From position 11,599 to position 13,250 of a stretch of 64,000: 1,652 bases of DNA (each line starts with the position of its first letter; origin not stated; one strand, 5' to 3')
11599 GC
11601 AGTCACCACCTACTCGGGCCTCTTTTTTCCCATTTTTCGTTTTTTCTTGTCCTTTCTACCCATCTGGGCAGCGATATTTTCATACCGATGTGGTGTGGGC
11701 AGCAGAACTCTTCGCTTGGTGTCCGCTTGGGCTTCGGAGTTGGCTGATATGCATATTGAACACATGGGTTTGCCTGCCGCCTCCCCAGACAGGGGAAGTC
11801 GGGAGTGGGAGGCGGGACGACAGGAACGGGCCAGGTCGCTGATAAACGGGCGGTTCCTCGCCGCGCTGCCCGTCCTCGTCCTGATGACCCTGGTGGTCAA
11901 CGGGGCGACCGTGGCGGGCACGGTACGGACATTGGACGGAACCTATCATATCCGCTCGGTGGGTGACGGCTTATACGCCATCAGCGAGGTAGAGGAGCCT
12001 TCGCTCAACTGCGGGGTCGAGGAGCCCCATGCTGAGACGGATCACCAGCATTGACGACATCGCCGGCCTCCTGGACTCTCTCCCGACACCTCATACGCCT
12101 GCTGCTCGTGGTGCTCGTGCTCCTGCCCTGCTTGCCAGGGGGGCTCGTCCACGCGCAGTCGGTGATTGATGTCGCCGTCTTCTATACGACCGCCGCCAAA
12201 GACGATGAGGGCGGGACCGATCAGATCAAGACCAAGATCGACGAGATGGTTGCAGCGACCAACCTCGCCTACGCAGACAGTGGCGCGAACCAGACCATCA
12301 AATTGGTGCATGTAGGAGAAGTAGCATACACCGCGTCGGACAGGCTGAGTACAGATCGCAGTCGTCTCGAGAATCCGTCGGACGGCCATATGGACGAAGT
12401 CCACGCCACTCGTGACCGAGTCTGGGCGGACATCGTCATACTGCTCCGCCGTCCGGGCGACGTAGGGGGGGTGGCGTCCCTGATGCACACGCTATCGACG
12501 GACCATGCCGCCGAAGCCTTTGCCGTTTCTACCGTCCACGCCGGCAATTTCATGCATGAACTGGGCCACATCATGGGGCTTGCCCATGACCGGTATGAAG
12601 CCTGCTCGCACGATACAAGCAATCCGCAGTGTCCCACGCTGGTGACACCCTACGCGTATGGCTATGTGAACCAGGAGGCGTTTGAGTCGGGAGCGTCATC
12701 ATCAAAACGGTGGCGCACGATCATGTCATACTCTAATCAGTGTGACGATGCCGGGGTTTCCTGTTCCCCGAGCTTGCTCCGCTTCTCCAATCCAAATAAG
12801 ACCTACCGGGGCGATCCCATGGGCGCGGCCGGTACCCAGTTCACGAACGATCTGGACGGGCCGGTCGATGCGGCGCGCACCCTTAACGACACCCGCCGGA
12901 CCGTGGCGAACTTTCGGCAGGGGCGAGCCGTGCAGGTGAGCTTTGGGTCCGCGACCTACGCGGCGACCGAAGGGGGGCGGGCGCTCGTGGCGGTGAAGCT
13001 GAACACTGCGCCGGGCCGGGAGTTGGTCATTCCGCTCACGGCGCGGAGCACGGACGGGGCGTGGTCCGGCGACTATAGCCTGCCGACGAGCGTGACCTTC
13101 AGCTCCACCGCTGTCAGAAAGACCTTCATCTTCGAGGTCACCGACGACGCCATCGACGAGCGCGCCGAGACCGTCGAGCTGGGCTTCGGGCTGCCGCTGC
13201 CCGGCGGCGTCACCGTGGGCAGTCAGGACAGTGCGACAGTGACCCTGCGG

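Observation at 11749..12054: Small propeptide-like ORFs with a cysteine-switch-like NCGVE motif, translationally coupled upstream of each giant metzincin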

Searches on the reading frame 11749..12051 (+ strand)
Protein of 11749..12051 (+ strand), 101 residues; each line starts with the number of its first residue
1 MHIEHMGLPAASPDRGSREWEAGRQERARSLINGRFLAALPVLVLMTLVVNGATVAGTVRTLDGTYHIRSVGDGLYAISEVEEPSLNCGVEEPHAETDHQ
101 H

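Call 8: search_protein_families(library=pfam, proteins=[window:11749-12051:+], max_evalue=1)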
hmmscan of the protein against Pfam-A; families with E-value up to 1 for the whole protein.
window:11749-12051:+ (101 aa): 0 families

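Call 18: search_protein_families(library=ncbifam, proteins=[window:11749-12051:+], max_evalue=1)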
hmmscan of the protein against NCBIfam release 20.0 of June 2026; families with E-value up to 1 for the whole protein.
window:11749-12051:+ (101 aa): 1 family
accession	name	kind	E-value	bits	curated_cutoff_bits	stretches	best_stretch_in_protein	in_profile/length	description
NF047982.1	T4SS_WalE1_fam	subfamily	0.1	11.5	90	1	18-59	39-81/486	actin-bundling T4SS effector WalE1 family protein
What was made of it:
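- Tried and rejected: Pfam and NCBIfam gave no hit for the small ORFs (calls 8, 18).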

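Call 60: find_homologous_proteins(query=window:11749-12051:+, max_evalue=0.001)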
Query window:11749-12051:+ (101 aa): 21 proteins with E <= 0.001 among 30 candidates.
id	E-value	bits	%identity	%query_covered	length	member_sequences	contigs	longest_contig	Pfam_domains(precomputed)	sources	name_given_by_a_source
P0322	1.0e-60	220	100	100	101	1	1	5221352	-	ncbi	-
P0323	8.4e-50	185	86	100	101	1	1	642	-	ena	-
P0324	1.6e-47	178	83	100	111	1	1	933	-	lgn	-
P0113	2.3e-22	97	83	58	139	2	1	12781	-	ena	-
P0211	3.2e-22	96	71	69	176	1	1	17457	-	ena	-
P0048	3.7e-22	96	84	55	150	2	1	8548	-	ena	-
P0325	1.8e-21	94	74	65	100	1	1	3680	-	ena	-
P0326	2.4e-21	94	84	55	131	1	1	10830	-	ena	-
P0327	1.3e-20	91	73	65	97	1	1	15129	-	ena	-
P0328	3.2e-20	90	70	69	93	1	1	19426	-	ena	-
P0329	6.0e-20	89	80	55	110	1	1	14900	-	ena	-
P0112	2.3e-19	87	79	55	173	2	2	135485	-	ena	-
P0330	2.5e-19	87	79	55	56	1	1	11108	-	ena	-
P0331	3.1e-18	84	71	58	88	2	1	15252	-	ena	-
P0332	3.6e-17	80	77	55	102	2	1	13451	-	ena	-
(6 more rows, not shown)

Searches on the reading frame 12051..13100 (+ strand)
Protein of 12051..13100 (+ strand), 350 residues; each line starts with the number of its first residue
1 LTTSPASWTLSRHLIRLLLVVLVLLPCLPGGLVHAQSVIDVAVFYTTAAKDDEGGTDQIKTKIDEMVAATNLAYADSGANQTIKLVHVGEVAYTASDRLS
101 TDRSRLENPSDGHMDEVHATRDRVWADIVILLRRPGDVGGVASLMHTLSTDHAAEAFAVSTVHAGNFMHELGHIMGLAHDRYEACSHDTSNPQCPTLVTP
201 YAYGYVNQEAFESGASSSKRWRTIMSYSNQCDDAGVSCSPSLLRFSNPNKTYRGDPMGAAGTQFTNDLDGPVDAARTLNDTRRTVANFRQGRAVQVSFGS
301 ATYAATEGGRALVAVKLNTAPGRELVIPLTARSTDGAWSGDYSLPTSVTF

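Call 8: search_protein_families(library=pfam, proteins=[window:12051-13100:+], max_evalue=1)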
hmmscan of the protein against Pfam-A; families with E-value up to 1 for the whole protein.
window:12051-13100:+ (350 aa): 8 families
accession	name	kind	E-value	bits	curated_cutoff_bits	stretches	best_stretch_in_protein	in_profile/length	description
PF13583.11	Reprolysin_4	-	5.7e-14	52.7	22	1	37-232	3-180/203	Metallo-peptidase family M12B Reprolysin-like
PF13688.12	Reprolysin_5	-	5.9e-14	53.2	27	1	36-231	2-190/196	Metallo-peptidase family M12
PF13582.12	Reprolysin_3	-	2.6e-08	34.9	22.4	1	62-180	3-123/123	Metallo-peptidase family M12B Reprolysin-like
PF12044.14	Metallopep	-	0.016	14.3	27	1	160-180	311-331/427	Putative peptidase family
PF10462.15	Peptidase_M66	-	0.023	14.1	20.6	1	164-180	193-209/306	Peptidase M66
PF00413.30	Peptidase_M10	-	0.12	12.7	24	1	168-182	113-127/159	Matrixin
PF13574.12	Reprolysin_2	-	0.13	12.6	27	1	146-234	108-179/195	Metallo-peptidase family M12B Reprolysin-like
PF01421.25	Reprolysin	-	0.21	12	20.8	1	161-194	129-162/200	Reprolysin (M12B) family zinc metalloprotease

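Call 18: search_protein_families(library=ncbifam, proteins=[window:12051-13100:+], max_evalue=1)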
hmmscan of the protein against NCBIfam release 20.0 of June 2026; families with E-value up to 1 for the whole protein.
window:12051-13100:+ (350 aa): 5 families
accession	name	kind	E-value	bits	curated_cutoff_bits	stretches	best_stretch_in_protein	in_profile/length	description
NF052434.1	Mep72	equivalog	1.5e-19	70.1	645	1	38-296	1-239/573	biofilm-associated metzincin protease Mep72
NF033511.1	metallo_CpaA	exception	0.00021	19.7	750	1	32-184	373-514/575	metalloendopeptidase CpaA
NF038115.1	SVAGG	subfamily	0.0025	16.9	150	1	126-199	136-212/407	SVAGG family GlyGly-CTERM protein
NF033823.0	archmetzin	subfamily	0.014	15.4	145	1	166-191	125-150/170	archaemetzincin family Zn-dependent metalloprotease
NF008480.0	PRK11380.1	equivalog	0.05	13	386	1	142-230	186-279/353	hypothetical protein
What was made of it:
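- Closest known: BamI. Same: The giants' catalytic domain best matches the Mep72 model (call 18).
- The best NCBIfam match of the giants' catalytic domain is Mep72 (E 1.5e-19), and metallo_CpaA is second (2e-4) (call 18).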

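Call 23: search_solved_structures(query=window:12051-13100:+, max_evalue=0.01, show_alignments=1)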
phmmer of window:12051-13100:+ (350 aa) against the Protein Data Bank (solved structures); distinct sequences matched with E-value up to 0.01: 0.
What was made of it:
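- Tried and rejected: The catalytic domain also found nothing by sequence (call 23).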
